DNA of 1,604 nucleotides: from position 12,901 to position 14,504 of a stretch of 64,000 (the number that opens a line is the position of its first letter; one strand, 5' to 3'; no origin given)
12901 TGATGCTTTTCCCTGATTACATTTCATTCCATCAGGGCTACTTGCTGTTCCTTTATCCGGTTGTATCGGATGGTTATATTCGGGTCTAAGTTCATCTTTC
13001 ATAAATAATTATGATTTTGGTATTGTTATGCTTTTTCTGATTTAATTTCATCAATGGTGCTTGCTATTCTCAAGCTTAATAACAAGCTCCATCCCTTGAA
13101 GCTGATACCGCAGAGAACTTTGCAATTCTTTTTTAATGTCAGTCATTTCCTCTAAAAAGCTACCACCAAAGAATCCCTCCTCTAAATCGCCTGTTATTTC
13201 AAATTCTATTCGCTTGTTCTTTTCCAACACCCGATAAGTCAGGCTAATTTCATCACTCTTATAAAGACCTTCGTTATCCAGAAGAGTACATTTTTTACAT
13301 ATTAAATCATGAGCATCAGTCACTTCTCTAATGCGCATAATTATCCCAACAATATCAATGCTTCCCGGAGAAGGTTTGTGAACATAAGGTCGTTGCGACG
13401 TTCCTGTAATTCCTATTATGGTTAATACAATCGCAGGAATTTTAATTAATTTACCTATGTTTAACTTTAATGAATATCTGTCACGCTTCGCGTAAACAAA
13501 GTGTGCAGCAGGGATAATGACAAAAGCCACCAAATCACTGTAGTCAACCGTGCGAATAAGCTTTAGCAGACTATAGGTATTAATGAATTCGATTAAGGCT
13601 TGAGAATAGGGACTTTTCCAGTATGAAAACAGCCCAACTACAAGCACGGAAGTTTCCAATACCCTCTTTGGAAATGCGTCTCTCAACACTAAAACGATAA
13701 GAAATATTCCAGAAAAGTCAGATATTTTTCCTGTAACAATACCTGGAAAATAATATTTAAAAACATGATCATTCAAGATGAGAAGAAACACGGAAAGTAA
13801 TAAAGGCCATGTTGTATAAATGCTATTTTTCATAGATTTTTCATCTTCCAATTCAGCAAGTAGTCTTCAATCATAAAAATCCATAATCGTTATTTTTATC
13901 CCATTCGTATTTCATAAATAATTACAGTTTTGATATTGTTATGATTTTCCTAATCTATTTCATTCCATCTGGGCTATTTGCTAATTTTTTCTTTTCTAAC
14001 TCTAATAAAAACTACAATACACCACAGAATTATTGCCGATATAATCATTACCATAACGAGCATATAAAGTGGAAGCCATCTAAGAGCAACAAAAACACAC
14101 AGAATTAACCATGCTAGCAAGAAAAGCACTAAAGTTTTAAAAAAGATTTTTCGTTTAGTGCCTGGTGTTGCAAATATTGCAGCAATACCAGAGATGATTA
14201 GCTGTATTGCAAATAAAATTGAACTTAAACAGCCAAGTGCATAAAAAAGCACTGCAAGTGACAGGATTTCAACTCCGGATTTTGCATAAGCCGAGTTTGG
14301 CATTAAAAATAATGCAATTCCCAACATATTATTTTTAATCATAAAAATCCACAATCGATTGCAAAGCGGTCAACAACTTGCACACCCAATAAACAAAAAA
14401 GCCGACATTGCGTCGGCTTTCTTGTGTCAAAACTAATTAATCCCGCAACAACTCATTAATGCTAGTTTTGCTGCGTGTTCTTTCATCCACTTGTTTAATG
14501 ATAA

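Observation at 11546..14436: ~2.9-kb cassette-like insertion splitting a dapC-dapD / arsC-like-dapE locus, with an 80-bp repeat at three of the gene ends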

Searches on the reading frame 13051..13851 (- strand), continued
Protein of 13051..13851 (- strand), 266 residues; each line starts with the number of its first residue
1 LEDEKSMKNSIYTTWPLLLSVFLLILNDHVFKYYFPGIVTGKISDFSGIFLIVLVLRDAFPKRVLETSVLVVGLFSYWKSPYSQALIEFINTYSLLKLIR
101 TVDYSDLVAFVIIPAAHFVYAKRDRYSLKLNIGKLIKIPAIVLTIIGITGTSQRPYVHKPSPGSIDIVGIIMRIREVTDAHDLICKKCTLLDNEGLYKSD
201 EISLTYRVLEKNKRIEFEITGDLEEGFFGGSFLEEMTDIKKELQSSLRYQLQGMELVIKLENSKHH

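Call 108: search_protein_families(library=pfam, proteins=[L091:142-381:+], max_evalue=0.01)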
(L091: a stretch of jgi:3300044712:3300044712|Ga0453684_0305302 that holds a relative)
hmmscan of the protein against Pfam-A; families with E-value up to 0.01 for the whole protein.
L091:142-381:+ (79 aa): 0 families

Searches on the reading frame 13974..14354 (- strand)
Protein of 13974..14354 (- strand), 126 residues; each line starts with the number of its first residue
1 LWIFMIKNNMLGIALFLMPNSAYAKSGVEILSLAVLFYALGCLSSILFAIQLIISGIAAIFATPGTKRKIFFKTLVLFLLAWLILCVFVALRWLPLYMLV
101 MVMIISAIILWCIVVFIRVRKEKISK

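Call 9: search_protein_families(library=pfam, proteins=[window:13974-14354:-], max_evalue=0.1)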
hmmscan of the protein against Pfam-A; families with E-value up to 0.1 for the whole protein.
window:13974-14354:- (126 aa): 0 families

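Call 12: search_protein_families(library=ncbifam, proteins=[window:13974-14354:-], max_evalue=0.1)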
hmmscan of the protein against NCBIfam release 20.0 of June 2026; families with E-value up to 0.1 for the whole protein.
window:13974-14354:- (126 aa): 0 families

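Call 30: find_homologous_proteins(query=window:13977-14342:-, max_evalue=0.01)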
Query seq(122 aa) (122 aa): 2 proteins with E <= 0.01 among 31 candidates.
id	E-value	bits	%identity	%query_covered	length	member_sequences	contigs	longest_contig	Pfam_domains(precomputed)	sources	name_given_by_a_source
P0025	1.7e-65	236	99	100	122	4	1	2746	-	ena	-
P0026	1.6e-39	152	68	100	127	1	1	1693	-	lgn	-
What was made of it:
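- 13974..14342 (-): o126: a small membrane protein (122 aa from the box ATG, or 117 aa from the next ATG) with a signal-peptide-like N-terminus. It is nearly an ORFan. Only 2 clusters among 5.8 billion proteins (call 30).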

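Call 31: find_encoding_contigs(protein=P0026, flank=6000, max_places=4)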
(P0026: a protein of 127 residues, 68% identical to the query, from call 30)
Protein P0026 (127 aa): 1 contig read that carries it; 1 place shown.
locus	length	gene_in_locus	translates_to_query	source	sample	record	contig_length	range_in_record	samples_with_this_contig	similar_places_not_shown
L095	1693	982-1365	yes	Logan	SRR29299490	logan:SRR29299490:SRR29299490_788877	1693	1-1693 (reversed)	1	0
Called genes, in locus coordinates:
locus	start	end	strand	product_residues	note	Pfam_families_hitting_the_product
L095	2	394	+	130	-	?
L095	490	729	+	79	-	-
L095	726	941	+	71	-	PF10049:DUF2283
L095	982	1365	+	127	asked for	-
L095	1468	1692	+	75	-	?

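Call 76: search_protein_families(library=padloc, proteins=[window:13974-14342:-], max_evalue=0.01)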
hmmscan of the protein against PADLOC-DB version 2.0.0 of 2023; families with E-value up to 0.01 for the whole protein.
window:13974-14342:- (122 aa): 0 families
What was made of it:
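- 13974..14342 (-): No Pfam, NCBIfam or PADLOC match (calls 9, 12, 76).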

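Call 108: search_protein_families(library=pfam, proteins=[L095:490-729:+, L095:726-941:+, L095:1468-1692:+], max_evalue=0.01)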
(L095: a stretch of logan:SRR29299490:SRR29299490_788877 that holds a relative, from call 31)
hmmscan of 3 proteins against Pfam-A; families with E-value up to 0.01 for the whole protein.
L095:490-729:+ (79 aa): 0 families

L095:726-941:+ (71 aa): 1 family
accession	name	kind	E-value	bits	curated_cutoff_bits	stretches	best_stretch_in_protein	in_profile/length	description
PF10049.14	DUF2283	-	1.5e-15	57.5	23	1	2-50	1-49/49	Protein of unknown function (DUF2283)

L095:1468-1692:+ (75 aa): 0 families
